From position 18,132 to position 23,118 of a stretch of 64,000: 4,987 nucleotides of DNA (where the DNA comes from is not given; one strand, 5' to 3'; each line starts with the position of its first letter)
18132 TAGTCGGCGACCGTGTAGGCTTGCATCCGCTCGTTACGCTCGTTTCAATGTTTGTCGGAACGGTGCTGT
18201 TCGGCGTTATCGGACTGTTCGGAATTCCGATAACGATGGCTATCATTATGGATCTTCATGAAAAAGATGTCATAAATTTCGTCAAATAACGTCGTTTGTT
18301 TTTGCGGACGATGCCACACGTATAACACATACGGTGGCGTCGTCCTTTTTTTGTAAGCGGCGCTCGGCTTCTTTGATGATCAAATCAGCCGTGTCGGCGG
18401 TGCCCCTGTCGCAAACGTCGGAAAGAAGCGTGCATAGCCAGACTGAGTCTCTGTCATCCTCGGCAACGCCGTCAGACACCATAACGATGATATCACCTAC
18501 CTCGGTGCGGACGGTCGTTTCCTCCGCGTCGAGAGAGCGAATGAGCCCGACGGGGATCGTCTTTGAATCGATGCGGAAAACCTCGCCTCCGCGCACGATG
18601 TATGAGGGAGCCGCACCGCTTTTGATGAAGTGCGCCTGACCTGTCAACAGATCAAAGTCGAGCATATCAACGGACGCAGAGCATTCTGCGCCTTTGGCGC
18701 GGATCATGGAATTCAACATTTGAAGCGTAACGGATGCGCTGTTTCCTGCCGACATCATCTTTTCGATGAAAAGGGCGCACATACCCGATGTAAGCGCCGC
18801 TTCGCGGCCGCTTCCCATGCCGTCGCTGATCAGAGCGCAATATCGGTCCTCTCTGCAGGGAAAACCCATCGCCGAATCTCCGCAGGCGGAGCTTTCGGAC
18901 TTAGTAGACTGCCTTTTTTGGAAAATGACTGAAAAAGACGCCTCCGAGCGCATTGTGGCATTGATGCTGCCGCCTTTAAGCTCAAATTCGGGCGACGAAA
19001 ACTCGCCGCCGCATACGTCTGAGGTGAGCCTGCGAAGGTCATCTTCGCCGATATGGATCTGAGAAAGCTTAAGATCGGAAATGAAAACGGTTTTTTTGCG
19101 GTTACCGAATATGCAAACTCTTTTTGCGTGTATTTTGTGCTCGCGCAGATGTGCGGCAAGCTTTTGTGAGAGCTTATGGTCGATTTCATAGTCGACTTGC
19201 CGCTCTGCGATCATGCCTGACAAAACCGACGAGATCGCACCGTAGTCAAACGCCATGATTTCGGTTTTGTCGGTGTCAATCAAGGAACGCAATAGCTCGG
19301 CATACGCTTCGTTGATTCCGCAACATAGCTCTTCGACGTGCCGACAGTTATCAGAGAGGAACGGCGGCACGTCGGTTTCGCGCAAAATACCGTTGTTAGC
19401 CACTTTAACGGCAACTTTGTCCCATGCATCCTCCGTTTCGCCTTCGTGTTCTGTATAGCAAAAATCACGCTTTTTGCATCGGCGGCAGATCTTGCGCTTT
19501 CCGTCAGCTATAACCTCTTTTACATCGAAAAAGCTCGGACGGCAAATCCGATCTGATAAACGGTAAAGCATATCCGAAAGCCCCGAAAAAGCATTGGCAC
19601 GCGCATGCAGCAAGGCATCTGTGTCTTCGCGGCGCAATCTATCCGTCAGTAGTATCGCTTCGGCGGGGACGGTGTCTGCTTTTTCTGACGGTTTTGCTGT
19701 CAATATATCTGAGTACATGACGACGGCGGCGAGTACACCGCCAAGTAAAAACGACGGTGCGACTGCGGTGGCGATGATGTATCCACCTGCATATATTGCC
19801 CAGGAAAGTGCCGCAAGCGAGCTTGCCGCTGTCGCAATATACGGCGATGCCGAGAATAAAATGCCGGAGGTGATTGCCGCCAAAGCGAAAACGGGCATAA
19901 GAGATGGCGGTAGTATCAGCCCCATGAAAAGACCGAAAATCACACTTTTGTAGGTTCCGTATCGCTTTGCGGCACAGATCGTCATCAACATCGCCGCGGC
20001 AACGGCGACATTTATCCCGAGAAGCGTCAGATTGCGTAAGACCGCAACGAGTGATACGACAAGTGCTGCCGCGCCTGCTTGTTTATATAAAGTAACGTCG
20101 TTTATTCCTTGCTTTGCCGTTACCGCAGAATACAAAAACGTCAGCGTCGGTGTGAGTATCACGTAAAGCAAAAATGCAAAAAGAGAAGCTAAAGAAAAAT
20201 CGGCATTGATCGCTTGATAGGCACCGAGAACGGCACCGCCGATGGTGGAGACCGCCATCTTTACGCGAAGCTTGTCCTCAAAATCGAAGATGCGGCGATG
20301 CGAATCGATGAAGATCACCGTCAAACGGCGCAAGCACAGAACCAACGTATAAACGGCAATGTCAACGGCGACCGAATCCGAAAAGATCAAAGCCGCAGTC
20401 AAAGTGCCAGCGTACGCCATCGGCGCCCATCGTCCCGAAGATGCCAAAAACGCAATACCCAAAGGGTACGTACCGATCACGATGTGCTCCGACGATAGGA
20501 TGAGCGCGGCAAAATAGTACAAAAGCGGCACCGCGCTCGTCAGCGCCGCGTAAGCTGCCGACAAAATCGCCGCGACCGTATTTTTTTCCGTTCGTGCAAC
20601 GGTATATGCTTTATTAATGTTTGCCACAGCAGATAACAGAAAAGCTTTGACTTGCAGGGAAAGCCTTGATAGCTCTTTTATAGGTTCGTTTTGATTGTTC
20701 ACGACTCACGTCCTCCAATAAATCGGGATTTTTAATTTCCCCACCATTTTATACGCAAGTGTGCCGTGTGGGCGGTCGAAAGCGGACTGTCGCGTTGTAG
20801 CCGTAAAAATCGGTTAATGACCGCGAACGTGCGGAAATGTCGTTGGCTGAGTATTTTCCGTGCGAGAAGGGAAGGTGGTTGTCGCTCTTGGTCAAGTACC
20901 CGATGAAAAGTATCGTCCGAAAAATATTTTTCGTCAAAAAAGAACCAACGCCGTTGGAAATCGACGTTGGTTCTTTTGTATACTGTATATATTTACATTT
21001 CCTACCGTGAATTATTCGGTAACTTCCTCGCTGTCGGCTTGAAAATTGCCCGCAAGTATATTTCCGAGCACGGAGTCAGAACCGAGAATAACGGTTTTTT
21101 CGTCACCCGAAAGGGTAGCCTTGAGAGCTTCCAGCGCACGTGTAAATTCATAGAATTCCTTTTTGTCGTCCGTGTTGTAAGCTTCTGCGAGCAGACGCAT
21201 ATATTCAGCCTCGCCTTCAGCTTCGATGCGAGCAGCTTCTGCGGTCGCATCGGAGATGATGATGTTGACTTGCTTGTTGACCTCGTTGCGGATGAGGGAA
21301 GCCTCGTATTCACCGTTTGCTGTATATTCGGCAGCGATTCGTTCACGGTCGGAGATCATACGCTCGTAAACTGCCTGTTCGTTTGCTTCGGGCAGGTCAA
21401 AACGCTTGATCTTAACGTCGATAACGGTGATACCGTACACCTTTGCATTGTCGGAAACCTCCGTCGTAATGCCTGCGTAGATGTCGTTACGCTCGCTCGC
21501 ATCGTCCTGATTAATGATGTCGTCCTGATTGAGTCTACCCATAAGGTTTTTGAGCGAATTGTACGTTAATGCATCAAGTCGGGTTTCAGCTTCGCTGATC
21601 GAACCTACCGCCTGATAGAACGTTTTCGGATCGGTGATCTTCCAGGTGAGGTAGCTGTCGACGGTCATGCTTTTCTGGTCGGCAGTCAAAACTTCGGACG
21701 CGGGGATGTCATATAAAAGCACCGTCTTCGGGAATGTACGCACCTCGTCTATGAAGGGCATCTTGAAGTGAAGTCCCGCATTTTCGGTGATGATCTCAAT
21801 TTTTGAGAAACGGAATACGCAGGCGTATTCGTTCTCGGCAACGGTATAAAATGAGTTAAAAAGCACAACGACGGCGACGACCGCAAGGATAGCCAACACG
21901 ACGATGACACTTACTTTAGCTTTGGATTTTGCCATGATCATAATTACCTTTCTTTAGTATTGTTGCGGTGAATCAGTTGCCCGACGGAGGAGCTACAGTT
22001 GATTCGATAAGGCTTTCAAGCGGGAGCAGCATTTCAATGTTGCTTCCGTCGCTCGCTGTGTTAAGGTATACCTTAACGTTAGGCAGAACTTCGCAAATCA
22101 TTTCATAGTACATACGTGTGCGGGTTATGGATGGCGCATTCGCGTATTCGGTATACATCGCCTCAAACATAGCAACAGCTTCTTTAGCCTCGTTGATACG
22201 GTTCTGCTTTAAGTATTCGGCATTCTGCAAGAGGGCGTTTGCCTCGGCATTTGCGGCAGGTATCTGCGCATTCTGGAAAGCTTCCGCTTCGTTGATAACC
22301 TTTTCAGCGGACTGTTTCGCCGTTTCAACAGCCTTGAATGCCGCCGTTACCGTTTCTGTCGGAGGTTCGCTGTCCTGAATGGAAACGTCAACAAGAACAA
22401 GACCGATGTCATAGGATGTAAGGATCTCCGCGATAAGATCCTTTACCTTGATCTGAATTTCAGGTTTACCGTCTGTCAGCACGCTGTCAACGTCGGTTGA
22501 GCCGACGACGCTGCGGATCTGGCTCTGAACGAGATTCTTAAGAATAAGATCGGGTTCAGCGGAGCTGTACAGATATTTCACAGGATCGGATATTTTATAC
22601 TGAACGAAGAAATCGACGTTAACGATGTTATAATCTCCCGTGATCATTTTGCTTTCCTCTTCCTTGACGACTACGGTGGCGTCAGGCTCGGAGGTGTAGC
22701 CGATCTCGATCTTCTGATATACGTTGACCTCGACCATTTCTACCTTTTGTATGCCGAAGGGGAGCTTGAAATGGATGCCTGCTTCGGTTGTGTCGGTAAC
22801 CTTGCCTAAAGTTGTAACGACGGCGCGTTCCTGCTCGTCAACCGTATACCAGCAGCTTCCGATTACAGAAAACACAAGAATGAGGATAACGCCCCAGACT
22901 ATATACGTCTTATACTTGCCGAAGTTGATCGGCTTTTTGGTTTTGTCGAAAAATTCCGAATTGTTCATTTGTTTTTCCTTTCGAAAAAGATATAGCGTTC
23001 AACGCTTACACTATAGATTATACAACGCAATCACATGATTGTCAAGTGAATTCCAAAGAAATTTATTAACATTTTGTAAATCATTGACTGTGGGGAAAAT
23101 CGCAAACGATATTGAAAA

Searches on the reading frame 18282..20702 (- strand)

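Call 57: search_protein_families(library=pfam, proteins=[window:18282-20702:-], max_evalue=0.00001)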
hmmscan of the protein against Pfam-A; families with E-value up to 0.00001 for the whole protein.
window:18282-20702:- (806 aa): 1 family
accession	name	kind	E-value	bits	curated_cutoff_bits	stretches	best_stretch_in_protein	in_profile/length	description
PF07228.17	SpoIIE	-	7.8e-27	94.9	25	1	618-796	2-191/192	Stage II sporulation protein E (SpoIIE)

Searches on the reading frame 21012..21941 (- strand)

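Call 57: search_protein_families(library=pfam, proteins=[window:21012-21941:-], max_evalue=0.00001)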
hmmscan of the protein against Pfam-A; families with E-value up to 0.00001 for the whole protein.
window:21012-21941:- (309 aa): 1 family
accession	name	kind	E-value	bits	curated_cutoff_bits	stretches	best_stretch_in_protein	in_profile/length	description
PF01145.31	Band_7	-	1.7e-35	123.1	23.6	1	33-211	2-175/176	SPFH domain / Band 7 family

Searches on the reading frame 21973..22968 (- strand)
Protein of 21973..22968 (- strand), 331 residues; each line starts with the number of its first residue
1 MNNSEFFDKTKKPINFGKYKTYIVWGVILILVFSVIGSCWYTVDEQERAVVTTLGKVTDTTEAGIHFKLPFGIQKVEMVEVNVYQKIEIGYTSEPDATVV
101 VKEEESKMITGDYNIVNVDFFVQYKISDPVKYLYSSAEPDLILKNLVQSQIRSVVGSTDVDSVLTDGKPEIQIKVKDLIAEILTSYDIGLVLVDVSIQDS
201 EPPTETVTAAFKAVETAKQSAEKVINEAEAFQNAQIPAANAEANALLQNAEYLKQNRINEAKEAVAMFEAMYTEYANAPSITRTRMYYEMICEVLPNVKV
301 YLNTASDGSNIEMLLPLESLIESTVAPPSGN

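Call 57: search_protein_families(library=pfam, proteins=[window:21973-22968:-], max_evalue=0.00001)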
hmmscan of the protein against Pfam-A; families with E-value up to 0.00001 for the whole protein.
window:21973-22968:- (331 aa): 1 family
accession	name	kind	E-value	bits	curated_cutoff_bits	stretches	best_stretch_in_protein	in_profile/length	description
PF01145.31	Band_7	-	1.3e-28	100.7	23.6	1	42-230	2-174/176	SPFH domain / Band 7 family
